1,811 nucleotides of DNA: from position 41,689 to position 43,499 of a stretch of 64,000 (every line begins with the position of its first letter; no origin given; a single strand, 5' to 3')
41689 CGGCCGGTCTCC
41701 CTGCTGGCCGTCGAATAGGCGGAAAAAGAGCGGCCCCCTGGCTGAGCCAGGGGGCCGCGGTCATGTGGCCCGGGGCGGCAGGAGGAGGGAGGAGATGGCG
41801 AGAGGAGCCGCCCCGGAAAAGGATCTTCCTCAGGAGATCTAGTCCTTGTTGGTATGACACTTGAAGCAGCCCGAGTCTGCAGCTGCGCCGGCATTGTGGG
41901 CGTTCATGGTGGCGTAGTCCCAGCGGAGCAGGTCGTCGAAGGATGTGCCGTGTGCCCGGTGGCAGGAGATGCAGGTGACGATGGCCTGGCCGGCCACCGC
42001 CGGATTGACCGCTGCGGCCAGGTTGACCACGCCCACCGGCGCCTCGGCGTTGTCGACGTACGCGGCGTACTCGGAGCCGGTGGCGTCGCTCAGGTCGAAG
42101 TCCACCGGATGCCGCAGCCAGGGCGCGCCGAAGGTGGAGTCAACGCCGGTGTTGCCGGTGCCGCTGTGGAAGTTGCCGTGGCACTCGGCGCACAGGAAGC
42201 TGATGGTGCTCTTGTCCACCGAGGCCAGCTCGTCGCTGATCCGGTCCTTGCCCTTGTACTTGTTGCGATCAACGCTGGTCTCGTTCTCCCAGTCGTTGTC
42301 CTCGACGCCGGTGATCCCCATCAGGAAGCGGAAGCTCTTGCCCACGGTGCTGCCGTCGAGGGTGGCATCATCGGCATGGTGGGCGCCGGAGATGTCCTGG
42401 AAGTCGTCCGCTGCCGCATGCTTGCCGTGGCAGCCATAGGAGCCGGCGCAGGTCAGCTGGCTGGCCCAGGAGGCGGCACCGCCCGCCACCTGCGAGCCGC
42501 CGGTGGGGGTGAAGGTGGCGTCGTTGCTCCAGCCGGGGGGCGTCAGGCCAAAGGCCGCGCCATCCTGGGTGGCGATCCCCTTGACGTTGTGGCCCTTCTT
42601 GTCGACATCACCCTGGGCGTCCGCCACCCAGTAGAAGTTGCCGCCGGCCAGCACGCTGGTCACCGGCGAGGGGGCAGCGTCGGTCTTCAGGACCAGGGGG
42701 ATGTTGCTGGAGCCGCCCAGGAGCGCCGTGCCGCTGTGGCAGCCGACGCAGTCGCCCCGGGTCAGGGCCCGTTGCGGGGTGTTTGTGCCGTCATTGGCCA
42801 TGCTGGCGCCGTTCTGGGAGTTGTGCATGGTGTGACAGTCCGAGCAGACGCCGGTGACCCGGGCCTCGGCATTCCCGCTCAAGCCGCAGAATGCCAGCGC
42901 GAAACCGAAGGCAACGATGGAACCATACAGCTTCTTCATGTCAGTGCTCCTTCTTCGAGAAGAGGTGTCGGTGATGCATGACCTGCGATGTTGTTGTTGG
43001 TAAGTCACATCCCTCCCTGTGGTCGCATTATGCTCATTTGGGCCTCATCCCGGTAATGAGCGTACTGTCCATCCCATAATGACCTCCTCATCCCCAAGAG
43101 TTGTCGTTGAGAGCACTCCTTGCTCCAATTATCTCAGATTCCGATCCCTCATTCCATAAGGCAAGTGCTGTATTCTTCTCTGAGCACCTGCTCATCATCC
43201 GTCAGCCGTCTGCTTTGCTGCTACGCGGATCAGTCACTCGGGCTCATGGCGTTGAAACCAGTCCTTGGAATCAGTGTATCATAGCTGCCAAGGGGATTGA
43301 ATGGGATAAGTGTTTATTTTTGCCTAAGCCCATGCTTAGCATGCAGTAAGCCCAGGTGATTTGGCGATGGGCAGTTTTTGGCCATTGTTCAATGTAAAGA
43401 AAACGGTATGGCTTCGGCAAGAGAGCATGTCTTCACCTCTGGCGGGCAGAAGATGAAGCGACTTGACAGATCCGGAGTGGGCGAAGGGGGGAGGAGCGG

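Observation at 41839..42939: Second OmcS-like paralogue as a stand-alone unit with its own long leader and terminator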

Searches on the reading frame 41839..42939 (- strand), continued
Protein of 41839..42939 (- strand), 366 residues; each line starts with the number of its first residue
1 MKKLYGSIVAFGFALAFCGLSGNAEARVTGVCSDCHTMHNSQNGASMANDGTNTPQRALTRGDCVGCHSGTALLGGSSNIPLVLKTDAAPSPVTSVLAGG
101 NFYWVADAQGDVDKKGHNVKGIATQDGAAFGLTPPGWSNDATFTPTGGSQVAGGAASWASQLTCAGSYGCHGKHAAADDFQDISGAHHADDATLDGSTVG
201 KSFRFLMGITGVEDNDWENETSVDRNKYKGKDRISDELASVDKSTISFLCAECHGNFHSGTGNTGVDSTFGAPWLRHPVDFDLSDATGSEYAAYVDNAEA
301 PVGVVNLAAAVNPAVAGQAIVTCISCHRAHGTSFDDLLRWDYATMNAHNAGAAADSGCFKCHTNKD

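Call 56: search_solved_structures(query=A1, max_evalue=1, show_alignments=1)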
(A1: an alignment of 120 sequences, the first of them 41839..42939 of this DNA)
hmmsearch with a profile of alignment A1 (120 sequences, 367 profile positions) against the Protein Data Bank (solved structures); distinct sequences matched with E-value up to 1: 5.
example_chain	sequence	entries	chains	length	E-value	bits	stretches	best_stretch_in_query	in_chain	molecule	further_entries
6ef8_A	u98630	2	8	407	1e-18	70.9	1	29-345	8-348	C-type cytochrome OmcS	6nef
3bng_A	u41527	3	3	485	0.00099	21.6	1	29-70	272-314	Cytochrome c-552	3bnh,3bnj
1fs7_A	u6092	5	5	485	0.0028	20.1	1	29-70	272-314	CYTOCHROME C NITRITE REDUCTASE | Cytochrome c-552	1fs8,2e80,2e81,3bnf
1fs9_A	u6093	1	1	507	0.003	20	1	29-70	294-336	CYTOCHROME C NITRITE REDUCTASE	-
8bcx_A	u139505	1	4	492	0.023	17.1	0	19-77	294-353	Nitrite reductase (cytochrome; ammonia-forming)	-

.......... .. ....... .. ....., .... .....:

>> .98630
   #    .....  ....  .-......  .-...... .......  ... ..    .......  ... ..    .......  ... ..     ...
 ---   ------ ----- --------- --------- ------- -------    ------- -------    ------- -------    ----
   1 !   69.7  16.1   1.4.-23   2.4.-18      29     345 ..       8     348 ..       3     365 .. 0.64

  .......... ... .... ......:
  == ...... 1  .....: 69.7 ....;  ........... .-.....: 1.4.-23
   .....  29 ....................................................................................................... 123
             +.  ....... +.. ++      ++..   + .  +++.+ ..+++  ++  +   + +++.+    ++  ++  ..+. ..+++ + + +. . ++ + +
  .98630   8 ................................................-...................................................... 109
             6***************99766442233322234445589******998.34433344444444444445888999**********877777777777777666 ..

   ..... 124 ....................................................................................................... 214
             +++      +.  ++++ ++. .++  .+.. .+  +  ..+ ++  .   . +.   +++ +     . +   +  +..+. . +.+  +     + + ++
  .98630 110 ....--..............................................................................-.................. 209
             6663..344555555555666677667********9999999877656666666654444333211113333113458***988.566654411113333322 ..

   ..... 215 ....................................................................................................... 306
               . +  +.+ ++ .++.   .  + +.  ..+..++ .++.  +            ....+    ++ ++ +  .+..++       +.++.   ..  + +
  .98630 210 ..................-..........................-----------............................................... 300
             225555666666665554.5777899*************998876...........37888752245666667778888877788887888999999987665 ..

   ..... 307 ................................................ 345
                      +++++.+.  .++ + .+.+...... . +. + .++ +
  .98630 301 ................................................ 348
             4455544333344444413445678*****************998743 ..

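Call 63: find_related_loci(query=window:41839-42939:-, collection=metagenome_contigs, flank=3000)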
Query window:41839-42939:- (366 aa) in metagenome_contigs; peptide patterns used: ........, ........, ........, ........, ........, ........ (x = any residue, [..] = any of these).
347 stretches matched a pattern; 263 encode a relative of the query (tblastn E <= 1e-3); the best 80 are kept; 79 distinct loci.
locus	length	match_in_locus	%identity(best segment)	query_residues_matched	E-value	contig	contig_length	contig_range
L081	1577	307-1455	54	1-366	2e-123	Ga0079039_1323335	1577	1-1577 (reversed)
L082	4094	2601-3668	51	1-366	5e-105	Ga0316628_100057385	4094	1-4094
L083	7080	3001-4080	51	1-365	3e-100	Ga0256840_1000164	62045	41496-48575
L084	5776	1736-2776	51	26-365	2e-99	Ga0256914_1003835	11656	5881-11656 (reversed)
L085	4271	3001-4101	50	24-366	8e-97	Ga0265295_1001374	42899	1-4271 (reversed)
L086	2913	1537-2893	48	1-365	2e-95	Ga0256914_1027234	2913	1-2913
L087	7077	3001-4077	49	24-366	5e-93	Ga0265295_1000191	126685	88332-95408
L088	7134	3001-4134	48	1-365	7e-92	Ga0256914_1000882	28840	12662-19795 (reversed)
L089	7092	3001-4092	49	1-366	5e-91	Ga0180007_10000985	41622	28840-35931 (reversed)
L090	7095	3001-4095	47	4-366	1e-89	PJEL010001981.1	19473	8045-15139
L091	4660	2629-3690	47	10-365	3e-89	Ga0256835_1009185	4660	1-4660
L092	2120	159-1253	47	1-366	2e-93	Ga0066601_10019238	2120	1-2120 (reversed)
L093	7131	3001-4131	46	3-366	2e-88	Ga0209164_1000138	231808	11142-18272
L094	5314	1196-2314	46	2-366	4e-88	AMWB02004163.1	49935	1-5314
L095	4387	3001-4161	45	1-366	1e-88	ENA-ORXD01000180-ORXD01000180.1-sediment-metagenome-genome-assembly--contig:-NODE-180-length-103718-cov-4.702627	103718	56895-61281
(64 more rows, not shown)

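Call 86: search_protein_representatives(protein=window:41839-42939:-)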
Query: 366 residues. Proteins with E-value up to 0.001 (for the whole library): 934; up to 1e-10: 661; up to 1e-30: 327. The best 150 are listed.
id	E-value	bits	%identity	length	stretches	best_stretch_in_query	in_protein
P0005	3.5e-108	378.5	60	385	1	1-366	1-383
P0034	3.9e-93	329.0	58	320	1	53-366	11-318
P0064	1.4e-89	317.2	53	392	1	14-366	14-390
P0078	2.1e-87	310.1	55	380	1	8-366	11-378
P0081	5.8e-87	308.6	53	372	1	13-366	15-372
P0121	2.0e-82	293.7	52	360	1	19-366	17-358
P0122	2.9e-82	293.2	52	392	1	8-366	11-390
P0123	1.9e-80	287.2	51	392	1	10-366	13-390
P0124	2.9e-80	286.6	48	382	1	4-366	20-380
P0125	3.1e-80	286.5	53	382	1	20-366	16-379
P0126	5.6e-77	275.8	55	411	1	21-366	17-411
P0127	1.2e-76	274.7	51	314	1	38-366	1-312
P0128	2.2e-76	273.9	48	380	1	17-366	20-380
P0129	3.2e-76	273.3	52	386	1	18-365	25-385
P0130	1.5e-73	264.5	51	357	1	29-366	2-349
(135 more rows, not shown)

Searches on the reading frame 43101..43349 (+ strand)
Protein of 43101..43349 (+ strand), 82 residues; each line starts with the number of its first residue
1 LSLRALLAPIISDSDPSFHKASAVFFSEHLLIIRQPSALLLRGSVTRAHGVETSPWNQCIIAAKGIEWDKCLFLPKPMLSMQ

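Call 51: search_protein_families(library=pfam, proteins=[window:43101-43349:+], max_evalue=1)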
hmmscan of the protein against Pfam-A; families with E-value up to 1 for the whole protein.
window:43101-43349:+ (82 aa): 0 families
